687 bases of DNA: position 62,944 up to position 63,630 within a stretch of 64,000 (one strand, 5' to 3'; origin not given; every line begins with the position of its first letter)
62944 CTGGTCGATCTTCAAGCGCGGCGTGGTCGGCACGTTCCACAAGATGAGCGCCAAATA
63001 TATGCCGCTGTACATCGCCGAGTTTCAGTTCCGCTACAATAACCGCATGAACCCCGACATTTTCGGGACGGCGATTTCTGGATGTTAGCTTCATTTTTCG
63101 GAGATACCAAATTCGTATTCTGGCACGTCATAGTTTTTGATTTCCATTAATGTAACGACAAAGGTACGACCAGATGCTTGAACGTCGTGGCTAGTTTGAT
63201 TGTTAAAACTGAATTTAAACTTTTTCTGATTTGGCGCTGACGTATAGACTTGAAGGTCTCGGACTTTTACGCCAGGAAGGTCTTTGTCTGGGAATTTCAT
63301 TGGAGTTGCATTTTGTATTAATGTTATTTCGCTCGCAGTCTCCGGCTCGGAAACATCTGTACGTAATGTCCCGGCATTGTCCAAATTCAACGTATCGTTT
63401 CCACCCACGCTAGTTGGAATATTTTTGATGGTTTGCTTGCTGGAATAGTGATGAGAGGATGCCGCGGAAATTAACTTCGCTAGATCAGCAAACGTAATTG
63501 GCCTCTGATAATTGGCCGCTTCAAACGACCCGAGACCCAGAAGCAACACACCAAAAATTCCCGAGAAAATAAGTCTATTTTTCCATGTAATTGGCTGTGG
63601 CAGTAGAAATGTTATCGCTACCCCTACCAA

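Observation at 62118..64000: Second IS1595-family element with an AT-rich membrane-protein passenger; window ends at its outer inverted repeat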

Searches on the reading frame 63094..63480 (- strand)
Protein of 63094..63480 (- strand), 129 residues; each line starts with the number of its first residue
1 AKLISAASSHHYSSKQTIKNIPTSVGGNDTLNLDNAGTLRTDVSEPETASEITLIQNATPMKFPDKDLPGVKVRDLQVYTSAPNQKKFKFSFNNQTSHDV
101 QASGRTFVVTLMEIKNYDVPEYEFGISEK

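Call 32: search_protein_representatives(alignment_id=A2)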
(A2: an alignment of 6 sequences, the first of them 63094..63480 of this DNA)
Query: 6 sequences, 125 profile positions. Proteins with E-value up to 0.001 (for the whole library): 253; up to 1e-10: 146; up to 1e-30: 30. The best 150 are listed.
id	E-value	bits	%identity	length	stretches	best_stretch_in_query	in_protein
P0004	4.0e-50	185.2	-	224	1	1-125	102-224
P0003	1.6e-48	180.0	-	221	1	1-125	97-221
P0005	3.2e-46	172.6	-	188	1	1-125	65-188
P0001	1.2e-45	170.8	-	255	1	1-125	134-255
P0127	5.8e-41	155.6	-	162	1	2-125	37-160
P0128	2.3e-39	150.5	-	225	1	1-125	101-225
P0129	8.8e-38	145.3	-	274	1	1-125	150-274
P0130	5.7e-37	142.7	-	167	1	1-125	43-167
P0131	2.8e-36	140.5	-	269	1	1-125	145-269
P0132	4.1e-36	139.9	-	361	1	2-125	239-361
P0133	7.6e-36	139.1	-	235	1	1-125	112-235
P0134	1.1e-35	138.5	-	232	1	1-125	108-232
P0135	6.6e-35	136.0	-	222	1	2-124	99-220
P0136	1.5e-34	134.8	-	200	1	3-124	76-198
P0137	1.8e-34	134.6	-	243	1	2-125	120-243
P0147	4.2e-33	130.2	-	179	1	1-125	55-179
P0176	6.7e-25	103.7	-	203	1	4-124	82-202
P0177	8.0e-25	103.4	-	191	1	6-125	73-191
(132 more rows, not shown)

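Call 72: find_homologous_proteins(query=A2, max_evalue=0.00001)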
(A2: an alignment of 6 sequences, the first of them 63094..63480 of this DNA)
Query A2 (6 sequences) (129 aa, profile of the alignment): 75 proteins with E <= 0.00001 among 2870 candidates.
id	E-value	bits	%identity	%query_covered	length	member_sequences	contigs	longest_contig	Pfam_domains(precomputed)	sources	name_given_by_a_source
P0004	1.2e-49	185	36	91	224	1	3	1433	-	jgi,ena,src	-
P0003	5.0e-48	180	37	91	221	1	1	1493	-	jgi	jgi:hypothetical protein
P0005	1.0e-45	173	37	91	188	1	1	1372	-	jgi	jgi:hypothetical protein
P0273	6.4e-43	164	35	91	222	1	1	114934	-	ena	-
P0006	3.6e-41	158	35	93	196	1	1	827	-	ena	-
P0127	1.8e-40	156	39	91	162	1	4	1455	-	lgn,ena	-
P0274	1.6e-39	153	42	91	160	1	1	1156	-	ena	-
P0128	7.1e-39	151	42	91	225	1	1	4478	-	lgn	-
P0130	1.8e-36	143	40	91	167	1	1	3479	-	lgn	-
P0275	1.8e-36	143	37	91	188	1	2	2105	-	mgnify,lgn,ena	mgnify:CR=1 FL=1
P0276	2.5e-36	142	33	98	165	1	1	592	-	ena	-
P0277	3.0e-36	142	34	91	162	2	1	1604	-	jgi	jgi:hypothetical protein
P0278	4.5e-36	141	34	91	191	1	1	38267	-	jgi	jgi:hypothetical protein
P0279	9.2e-36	140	38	92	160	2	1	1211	-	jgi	jgi:hypothetical protein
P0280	1.2e-35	140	40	91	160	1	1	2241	-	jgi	-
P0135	2.1e-34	136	43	96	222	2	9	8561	-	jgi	jgi:hypothetical protein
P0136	4.8e-34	135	37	91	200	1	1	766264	-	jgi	jgi:hypothetical protein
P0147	1.3e-32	130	33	100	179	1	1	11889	-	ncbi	-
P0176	2.1e-24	104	36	91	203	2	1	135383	-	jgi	-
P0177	2.5e-24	103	42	80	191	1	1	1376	PF12762.14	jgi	jgi:hypothetical protein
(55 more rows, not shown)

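Call 73: find_encoding_contigs(protein=P0273, flank=4000, max_places=2)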
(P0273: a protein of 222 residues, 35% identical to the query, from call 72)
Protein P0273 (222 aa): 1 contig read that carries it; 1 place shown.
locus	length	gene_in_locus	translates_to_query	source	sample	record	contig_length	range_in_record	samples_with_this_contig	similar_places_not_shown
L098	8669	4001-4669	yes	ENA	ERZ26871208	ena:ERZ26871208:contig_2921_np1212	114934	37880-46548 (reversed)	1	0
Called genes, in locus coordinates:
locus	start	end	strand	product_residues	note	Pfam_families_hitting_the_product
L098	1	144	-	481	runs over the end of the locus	-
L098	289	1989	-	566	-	PF00378:ECH_1, PF16113:ECH_2 (weak)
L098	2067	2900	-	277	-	PF12146:Hydrolase_4 (weak), PF00561:Abhydrolase_1, PF12697:Abhydrolase_6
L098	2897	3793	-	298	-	PF01381:HTH_3, PF12844:HTH_19 (weak), PF13560:HTH_31, PF01202:SKI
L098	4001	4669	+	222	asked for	-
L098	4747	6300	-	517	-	PF07219:HemY_N, PF14559:TPR_19 (faint)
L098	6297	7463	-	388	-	-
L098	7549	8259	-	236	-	PF02602:HEM4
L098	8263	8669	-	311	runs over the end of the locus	PF01379:Porphobil_deam, PF03900:Porphobil_deamC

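Call 74: find_encoding_contigs(protein=P0136, flank=4000, max_places=2)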
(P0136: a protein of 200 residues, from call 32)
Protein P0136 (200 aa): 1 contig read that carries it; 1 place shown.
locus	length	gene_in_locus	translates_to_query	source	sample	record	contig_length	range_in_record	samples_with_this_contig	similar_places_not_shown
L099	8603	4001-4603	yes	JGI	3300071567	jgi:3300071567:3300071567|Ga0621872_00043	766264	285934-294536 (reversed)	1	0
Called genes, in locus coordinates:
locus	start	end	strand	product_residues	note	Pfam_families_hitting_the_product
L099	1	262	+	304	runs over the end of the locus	PF18075:FtsX_ECD, PF02687:FtsX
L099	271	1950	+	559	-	PF06418:CTP_synth_N, PF00117:GATase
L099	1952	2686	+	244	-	PF04402:SIMPL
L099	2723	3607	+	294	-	PF09587:PGA_cap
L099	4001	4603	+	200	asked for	-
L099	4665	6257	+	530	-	PF02689:Herpes_Helicase (faint), PF05970:PIF1, PF07728:AAA_5 (faint), PF13245:AAA_19, PF13401:AAA_22, PF13604:AAA_30, PF21530:Pif1_2B_dom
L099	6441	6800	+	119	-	PF19588:SxtJ (weak)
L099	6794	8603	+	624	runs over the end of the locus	PF02543:Carbam_trans_N, PF16861:Carbam_trans_C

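Call 75: find_encoding_contigs(protein=P0176, flank=4000, max_places=2)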
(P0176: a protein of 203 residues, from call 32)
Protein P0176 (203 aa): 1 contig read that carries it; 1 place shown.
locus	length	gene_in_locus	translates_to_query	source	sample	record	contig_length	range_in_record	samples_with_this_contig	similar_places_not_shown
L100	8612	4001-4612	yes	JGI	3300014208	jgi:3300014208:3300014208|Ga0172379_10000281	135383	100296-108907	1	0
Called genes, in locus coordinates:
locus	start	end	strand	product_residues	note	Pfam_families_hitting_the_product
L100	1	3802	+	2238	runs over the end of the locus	PF13205:Big_5, PF01835:MG2, PF17962:bMG6 (weak), PF07703:A2M_BRD, PF00207:A2M, PF07678:TED_complement, PF17973:bMG10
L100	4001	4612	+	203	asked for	-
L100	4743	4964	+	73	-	-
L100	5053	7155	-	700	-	PF00912:Transgly, PF00905:Transpeptidase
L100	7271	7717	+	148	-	-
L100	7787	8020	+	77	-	-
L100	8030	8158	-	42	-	-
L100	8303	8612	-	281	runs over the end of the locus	PF13365:Trypsin_2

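Call 76: find_encoding_contigs(protein=P0135, flank=4000, max_places=4)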
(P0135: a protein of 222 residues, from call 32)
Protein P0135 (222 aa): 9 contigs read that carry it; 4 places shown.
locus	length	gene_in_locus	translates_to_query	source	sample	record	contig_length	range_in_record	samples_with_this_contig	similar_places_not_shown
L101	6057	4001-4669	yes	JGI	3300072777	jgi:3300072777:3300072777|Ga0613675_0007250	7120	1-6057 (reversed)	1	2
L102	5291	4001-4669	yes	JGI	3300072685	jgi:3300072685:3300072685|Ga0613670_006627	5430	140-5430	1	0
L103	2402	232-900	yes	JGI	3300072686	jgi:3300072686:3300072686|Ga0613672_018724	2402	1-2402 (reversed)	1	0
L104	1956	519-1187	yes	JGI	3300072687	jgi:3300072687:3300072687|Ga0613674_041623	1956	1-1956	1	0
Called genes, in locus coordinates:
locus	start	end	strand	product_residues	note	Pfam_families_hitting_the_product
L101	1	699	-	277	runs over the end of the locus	-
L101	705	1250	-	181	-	-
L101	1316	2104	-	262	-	-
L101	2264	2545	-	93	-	-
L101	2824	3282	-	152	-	-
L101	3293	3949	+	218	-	PF01068:DNA_ligase_A_M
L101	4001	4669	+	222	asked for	-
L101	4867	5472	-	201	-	PF00903:Glyoxalase (faint), PF13468:Glyoxalase_3 (faint), PF13669:Glyoxalase_4 (faint)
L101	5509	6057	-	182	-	?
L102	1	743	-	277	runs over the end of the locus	-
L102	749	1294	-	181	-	-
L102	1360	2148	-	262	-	-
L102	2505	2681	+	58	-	-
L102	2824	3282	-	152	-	-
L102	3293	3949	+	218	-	PF01068:DNA_ligase_A_M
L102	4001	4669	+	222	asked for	-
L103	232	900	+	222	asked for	-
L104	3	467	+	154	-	?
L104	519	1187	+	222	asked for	-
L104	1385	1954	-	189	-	?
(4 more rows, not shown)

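Call 88: find_encoding_contigs(protein=P0177, flank=3000, max_places=2)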
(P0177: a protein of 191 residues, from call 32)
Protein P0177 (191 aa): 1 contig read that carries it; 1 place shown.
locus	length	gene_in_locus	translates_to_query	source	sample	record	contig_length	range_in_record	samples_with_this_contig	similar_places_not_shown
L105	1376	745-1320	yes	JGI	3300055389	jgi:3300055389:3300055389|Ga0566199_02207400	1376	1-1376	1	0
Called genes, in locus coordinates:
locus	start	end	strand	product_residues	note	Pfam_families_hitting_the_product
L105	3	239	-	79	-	?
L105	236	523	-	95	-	PF05973:Gp49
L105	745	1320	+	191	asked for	PF12762:DDE_Tnp_IS1595 (weak)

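Call 89: find_encoding_contigs(protein=P0278, flank=4000, max_places=2)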
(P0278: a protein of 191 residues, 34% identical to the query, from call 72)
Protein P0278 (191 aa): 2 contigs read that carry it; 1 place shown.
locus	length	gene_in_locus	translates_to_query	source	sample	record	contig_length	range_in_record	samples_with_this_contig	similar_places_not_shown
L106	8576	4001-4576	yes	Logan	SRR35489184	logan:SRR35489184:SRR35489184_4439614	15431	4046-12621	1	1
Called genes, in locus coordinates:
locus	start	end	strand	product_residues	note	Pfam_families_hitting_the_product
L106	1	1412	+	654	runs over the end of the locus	PF00723:Glyco_hydro_15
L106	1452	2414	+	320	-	PF10432:bact-PGI_C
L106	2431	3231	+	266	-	PF00480:ROK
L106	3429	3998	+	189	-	-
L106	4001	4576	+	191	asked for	-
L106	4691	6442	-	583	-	PF01565:FAD_binding_4, PF02913:FAD-oxidase_C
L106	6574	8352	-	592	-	-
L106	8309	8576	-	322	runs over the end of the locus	-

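Call 90: find_encoding_contigs(protein=P0147, flank=4000, max_places=2)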
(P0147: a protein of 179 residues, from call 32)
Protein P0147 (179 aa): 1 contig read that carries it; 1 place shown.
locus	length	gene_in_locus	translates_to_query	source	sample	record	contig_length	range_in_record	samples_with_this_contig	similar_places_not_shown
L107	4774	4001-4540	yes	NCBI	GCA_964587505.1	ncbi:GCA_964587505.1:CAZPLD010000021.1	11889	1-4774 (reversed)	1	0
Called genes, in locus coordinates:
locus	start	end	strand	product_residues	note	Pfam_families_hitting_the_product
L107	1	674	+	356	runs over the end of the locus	PF04545:Sigma70_r4, PF05066:HARE-HTH (faint)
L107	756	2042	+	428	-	PF26449:DUF8128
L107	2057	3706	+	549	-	PF01935:DUF87, PF10412:TrwB_AAD_bind (weak), PF12696:TraG-D_C (weak)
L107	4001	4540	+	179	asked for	-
